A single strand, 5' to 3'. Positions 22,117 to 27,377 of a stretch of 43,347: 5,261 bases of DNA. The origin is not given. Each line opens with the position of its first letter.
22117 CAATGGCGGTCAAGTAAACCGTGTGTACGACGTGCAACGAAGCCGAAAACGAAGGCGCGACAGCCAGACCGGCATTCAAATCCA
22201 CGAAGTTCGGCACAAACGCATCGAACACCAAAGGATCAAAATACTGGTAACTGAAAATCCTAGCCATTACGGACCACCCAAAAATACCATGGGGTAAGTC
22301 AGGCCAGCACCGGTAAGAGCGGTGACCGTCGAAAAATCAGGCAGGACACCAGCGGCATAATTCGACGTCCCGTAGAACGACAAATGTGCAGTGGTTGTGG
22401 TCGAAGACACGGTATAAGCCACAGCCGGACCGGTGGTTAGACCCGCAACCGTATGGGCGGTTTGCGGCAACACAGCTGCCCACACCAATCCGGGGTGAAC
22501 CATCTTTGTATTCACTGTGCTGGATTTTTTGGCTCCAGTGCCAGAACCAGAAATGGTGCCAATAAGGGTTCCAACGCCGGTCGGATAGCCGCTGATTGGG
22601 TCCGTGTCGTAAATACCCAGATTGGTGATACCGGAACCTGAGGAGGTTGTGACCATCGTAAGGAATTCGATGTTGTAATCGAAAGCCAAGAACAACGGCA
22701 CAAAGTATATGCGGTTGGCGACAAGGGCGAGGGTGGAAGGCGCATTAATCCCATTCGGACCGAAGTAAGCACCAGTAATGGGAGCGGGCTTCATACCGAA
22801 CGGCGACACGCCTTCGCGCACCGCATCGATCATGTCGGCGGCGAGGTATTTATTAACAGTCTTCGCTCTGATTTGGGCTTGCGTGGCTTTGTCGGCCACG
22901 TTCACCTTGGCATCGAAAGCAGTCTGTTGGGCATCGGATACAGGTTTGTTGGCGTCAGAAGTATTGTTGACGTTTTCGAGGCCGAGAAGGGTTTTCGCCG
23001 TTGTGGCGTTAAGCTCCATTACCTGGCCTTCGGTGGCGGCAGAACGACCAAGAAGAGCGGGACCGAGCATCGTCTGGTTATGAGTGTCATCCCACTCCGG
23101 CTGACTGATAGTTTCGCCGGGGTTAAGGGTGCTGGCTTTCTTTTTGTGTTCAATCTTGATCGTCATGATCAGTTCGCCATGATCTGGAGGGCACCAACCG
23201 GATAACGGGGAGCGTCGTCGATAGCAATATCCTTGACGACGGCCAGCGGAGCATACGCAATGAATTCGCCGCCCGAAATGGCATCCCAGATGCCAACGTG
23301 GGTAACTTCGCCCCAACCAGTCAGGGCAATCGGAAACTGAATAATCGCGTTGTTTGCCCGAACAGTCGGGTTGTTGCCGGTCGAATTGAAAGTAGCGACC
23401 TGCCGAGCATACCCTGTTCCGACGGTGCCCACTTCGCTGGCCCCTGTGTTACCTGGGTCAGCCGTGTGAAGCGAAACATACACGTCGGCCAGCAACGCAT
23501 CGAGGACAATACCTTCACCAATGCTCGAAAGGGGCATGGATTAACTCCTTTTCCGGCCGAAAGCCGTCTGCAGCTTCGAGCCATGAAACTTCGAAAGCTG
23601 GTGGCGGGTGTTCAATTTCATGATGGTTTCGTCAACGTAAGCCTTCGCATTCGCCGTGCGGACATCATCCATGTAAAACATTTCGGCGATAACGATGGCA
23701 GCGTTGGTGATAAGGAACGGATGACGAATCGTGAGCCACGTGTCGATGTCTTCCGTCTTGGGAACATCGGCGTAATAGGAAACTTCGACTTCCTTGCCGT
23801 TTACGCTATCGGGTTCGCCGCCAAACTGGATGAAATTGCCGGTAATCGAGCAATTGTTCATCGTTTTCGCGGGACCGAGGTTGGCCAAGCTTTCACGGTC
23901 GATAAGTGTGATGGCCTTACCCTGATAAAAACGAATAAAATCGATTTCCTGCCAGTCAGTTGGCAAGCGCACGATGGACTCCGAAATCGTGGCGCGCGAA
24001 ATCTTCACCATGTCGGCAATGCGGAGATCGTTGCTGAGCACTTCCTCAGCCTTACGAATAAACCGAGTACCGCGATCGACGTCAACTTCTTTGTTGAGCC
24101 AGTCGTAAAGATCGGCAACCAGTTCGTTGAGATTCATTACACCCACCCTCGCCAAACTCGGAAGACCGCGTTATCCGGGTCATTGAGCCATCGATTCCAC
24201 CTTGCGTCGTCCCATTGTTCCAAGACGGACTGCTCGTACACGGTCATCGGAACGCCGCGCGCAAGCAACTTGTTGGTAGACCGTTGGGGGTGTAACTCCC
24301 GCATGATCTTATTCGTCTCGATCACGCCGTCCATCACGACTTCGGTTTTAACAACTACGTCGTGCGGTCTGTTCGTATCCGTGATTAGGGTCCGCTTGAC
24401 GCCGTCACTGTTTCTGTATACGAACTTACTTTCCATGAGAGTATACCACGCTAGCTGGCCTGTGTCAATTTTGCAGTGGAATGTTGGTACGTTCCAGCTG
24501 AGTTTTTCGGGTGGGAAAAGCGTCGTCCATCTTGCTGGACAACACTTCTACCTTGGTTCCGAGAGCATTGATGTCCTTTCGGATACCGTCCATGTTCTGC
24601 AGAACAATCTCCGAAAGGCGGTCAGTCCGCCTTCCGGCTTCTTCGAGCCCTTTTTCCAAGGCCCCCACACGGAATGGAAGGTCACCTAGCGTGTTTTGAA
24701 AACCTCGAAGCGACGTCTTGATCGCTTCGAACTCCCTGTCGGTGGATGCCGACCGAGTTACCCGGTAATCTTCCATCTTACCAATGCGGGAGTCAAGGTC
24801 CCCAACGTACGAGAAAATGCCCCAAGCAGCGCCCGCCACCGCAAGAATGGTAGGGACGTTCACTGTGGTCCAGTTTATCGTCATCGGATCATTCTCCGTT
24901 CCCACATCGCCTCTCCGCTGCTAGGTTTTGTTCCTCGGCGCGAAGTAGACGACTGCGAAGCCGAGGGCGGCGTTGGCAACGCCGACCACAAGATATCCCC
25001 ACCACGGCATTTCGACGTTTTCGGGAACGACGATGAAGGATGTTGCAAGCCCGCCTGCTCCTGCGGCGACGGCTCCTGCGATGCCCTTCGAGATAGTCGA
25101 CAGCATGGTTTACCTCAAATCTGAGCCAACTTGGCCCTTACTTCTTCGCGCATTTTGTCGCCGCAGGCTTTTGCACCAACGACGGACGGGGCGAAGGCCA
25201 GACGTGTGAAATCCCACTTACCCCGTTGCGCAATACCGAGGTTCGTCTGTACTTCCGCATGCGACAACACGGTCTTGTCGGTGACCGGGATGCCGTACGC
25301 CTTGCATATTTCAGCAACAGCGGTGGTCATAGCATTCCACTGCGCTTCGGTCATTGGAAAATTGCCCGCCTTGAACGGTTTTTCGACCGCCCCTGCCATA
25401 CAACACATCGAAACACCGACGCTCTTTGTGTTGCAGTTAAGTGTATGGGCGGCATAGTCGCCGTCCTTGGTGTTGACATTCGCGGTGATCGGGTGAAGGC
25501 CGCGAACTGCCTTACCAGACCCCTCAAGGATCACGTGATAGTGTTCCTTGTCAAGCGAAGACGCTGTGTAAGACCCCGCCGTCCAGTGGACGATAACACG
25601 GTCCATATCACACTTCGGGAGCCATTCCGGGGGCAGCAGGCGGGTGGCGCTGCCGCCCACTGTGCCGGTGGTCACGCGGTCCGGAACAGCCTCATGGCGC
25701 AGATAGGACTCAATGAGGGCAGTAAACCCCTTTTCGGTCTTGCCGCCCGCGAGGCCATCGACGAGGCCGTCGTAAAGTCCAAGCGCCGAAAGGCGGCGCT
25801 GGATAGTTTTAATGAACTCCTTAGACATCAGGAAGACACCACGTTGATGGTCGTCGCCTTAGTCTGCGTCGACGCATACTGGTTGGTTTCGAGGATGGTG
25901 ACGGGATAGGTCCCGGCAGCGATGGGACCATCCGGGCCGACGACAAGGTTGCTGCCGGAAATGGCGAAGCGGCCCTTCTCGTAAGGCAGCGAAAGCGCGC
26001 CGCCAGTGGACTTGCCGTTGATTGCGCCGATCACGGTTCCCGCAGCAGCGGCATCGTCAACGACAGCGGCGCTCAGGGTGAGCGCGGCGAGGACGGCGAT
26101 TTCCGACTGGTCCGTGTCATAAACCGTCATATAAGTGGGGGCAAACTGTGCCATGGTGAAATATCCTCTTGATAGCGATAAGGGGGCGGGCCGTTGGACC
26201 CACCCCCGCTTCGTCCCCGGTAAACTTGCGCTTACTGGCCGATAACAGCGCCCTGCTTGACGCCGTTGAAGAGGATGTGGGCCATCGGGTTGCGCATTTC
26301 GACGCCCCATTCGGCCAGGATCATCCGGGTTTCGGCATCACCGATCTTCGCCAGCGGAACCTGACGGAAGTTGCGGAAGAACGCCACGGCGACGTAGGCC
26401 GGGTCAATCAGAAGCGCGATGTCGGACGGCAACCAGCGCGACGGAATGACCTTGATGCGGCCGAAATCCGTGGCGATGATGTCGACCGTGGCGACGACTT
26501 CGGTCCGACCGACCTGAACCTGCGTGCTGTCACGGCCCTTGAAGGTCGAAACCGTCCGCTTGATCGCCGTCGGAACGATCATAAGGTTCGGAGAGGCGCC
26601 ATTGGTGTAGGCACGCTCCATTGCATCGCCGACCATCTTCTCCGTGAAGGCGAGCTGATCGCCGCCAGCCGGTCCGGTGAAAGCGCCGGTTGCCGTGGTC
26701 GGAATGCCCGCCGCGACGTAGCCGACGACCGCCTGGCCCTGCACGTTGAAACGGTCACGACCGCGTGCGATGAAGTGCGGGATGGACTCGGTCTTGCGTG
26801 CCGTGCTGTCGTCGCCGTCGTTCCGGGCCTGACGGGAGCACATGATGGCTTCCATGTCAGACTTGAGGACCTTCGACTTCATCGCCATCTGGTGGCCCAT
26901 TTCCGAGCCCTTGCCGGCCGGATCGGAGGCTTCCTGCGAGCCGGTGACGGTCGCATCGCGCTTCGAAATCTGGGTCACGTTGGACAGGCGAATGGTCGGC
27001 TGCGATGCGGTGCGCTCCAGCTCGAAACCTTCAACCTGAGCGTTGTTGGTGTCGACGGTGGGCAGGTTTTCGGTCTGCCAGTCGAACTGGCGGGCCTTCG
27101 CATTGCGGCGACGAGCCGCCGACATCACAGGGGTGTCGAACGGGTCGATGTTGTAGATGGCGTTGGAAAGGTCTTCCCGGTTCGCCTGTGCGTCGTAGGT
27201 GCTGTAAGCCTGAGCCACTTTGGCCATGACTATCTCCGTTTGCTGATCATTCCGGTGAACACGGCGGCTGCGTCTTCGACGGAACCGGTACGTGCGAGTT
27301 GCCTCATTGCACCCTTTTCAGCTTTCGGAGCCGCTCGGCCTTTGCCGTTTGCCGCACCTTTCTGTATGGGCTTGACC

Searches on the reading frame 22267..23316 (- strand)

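Call 83: search_protein_families(library=phrogs, proteins=[window:22267-23316:-], max_evalue=0.0001)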
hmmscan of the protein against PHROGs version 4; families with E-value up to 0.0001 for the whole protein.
window:22267-23316:- (349 aa): 12 families
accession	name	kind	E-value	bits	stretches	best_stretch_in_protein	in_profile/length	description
phrog_38707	-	unknown function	1.7e-11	44.5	1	103-149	401-448/675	-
phrog_35419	-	tail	5.1e-11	43.4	1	103-154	69-120/414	tail fiber protein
phrog_13892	-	tail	6.9e-09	36.2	1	103-146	560-603/676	minor tail protein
phrog_33513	-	unknown function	1.1e-07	31.2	1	107-153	552-598/1042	-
phrog_38418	-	unknown function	1.8e-07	31.4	1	70-141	255-323/472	-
phrog_5207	-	unknown function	4.6e-07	29.6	1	107-155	470-518/689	-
phrog_30593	-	unknown function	1.4e-06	28.7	1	108-141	107-140/322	-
phrog_8780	-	tail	6.5e-06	25.6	1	107-152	427-472/755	minor tail protein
phrog_25864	-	unknown function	7.5e-06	26.7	1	190-345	36-189/193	-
phrog_8078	-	head and packaging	1e-05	24.6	1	104-145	457-498/1392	virion structural protein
phrog_24919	-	tail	1.3e-05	25.2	1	105-142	113-150/402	tail fiber protein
phrog_7557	-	head and packaging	3.3e-05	22.8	1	95-142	634-681/1221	virion structural protein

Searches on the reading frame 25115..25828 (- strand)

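Call 83: search_protein_families(library=phrogs, proteins=[window:25115-25828:-], max_evalue=0.0001)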
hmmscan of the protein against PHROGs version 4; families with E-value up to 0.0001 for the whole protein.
window:25115-25828:- (237 aa): 5 families
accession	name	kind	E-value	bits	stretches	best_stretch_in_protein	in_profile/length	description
phrog_5867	-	lysis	1.1e-44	153.4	1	74-235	483-641/1029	endolysin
phrog_2588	-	unknown function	4.7e-11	42.9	1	77-196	400-505/915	-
phrog_1493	-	lysis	6.9e-09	36.3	1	77-193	36-145/394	endolysin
phrog_822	-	lysis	3.8e-06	27.8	1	97-195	59-140/215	amidase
phrog_1794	-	lysis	3.2e-05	24.5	1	94-194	85-174/336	amidase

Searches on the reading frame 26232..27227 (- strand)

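Call 83: search_protein_families(library=phrogs, proteins=[window:26232-27227:-], max_evalue=0.0001)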
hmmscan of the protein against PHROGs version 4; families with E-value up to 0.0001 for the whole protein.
window:26232-27227:- (331 aa): 2 families
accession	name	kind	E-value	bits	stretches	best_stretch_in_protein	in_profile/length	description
phrog_1328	-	head and packaging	1.8e-86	292.6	1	1-326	3-309/583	major head protein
phrog_29786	-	head and packaging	2.5e-05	25.1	1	243-320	45-124/132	major head protein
